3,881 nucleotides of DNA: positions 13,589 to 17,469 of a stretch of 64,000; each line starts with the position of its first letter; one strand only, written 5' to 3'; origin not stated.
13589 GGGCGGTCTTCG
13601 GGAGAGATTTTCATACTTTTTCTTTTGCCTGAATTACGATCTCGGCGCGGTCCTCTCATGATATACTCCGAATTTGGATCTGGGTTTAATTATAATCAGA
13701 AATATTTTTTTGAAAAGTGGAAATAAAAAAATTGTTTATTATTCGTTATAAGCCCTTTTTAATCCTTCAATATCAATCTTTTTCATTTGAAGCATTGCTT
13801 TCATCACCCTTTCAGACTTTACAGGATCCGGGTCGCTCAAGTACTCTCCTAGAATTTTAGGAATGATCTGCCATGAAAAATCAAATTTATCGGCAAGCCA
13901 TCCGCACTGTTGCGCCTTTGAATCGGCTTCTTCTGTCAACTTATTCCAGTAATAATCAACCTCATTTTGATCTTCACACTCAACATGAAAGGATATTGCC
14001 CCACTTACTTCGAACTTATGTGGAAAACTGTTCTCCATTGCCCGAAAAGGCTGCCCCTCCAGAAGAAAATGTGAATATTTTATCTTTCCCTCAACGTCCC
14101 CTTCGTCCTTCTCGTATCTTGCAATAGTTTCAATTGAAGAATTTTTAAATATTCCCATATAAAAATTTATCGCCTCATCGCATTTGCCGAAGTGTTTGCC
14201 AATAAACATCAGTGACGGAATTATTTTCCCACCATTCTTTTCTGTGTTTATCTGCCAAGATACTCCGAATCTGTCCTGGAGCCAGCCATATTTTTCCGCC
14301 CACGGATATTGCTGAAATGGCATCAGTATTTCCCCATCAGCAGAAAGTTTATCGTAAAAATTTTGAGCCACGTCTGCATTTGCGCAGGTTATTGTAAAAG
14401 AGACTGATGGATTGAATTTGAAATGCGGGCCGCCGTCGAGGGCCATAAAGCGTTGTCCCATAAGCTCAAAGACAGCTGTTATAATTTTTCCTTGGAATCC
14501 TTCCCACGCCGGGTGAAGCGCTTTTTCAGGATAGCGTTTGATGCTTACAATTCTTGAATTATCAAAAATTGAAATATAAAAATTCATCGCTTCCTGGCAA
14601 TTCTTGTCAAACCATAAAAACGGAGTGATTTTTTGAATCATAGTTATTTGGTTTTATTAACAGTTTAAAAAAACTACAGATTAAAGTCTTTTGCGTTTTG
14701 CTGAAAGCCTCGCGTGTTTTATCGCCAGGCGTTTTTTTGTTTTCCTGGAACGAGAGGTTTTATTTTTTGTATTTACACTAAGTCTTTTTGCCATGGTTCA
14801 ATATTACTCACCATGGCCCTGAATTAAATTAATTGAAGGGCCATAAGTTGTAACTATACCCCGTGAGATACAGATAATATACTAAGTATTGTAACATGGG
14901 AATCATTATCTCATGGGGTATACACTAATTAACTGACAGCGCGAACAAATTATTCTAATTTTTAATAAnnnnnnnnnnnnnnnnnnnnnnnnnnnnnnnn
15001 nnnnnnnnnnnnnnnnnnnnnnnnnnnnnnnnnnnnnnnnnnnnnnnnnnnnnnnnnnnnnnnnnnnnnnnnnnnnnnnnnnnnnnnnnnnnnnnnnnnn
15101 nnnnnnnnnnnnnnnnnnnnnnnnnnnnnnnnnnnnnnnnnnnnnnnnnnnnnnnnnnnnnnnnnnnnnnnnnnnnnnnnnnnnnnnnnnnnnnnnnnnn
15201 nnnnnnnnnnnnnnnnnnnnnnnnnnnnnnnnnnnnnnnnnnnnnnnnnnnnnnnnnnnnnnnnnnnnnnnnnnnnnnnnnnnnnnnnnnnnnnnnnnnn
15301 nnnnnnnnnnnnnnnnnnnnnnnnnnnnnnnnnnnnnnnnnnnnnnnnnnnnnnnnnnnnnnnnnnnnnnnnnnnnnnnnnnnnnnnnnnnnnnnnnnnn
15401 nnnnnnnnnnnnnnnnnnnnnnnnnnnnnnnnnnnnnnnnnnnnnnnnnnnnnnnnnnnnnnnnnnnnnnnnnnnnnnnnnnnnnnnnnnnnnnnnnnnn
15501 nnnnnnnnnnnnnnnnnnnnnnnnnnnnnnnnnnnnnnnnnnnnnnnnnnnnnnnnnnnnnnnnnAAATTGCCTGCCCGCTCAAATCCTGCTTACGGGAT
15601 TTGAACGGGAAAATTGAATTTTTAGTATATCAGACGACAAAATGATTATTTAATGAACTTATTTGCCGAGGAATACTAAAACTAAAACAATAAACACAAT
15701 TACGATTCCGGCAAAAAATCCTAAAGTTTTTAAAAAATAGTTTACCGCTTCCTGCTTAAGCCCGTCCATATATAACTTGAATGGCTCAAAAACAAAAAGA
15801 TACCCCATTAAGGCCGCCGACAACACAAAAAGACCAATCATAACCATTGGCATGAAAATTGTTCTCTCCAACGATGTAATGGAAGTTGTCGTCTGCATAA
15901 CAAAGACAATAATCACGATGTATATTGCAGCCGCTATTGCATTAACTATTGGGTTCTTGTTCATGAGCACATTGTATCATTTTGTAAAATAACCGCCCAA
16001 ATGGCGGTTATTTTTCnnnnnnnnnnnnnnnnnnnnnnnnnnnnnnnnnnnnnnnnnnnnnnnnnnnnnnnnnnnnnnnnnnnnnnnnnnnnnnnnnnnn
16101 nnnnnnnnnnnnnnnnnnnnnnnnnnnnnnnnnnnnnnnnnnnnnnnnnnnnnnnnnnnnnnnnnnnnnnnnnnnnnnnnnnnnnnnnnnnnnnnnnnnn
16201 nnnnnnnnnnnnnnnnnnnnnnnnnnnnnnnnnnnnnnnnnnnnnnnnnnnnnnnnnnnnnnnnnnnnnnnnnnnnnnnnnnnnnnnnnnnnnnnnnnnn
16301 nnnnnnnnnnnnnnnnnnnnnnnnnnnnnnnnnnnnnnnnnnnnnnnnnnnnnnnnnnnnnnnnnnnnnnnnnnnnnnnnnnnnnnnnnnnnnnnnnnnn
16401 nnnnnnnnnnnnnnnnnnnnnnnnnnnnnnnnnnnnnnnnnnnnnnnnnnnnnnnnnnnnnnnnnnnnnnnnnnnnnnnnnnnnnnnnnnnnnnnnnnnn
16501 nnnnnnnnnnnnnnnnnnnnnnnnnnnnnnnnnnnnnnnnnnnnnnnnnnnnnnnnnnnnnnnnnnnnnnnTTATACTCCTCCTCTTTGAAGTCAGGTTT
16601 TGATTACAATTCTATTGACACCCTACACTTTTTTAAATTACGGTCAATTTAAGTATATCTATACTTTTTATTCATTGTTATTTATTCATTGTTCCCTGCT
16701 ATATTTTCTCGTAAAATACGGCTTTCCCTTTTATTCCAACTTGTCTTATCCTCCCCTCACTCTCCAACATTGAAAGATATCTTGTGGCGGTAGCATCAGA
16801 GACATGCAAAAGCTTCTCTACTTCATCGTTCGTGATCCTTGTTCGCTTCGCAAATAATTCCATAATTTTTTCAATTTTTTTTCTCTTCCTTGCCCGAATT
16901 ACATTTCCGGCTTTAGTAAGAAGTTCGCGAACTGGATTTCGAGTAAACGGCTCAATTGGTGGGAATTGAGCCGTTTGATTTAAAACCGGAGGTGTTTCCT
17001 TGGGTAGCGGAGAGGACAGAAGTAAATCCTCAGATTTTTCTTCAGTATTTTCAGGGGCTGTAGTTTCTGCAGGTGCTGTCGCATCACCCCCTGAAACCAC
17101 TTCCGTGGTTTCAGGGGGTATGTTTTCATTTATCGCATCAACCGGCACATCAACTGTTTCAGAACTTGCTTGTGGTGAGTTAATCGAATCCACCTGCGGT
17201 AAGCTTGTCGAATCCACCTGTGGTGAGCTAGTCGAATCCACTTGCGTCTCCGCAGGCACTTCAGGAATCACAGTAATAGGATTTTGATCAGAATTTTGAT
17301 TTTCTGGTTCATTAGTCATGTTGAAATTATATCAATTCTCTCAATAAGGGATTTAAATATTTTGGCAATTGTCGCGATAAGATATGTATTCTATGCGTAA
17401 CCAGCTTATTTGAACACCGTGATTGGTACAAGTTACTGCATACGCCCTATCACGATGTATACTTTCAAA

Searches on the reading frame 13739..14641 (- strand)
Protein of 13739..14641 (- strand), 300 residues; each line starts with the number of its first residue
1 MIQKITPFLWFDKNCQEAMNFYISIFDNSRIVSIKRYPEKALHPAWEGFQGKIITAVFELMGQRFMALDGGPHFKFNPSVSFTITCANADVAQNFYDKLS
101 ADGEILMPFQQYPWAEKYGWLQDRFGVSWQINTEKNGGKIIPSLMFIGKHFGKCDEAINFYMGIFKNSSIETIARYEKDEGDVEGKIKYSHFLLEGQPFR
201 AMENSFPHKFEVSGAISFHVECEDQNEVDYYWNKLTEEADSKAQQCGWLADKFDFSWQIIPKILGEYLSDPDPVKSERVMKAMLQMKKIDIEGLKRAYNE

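Call 86: search_protein_families(library=pfam, proteins=[window:13739-14641:-], max_evalue=0.001)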
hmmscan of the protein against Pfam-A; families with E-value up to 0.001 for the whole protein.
window:13739-14641:- (300 aa): 2 families
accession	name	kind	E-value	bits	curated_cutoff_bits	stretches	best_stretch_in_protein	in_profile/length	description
PF06983.19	3-dmu-9_3-mt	-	3.2e-73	244.1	24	2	3-131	1-115/116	3-demethylubiquinone-9 3-methyltransferase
PF00903.31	Glyoxalase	-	2.1e-08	35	20.6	1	8-131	5-121/121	Glyoxalase/Bleomycin resistance protein/Dioxygenase superfamily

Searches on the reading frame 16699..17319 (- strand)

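Call 86: search_protein_families(library=pfam, proteins=[window:16699-17319:-], max_evalue=0.001)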
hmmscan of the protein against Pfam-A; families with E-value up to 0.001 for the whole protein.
window:16699-17319:- (206 aa): 2 families
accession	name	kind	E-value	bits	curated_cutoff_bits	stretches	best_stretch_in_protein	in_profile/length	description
PF13412.12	HTH_24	-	7.1e-05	22.7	21.9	1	148-192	4-48/48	Winged helix-turn-helix DNA-binding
PF09339.16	HTH_IclR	-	0.00013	22.1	22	1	151-194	7-51/52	IclR helix-turn-helix domain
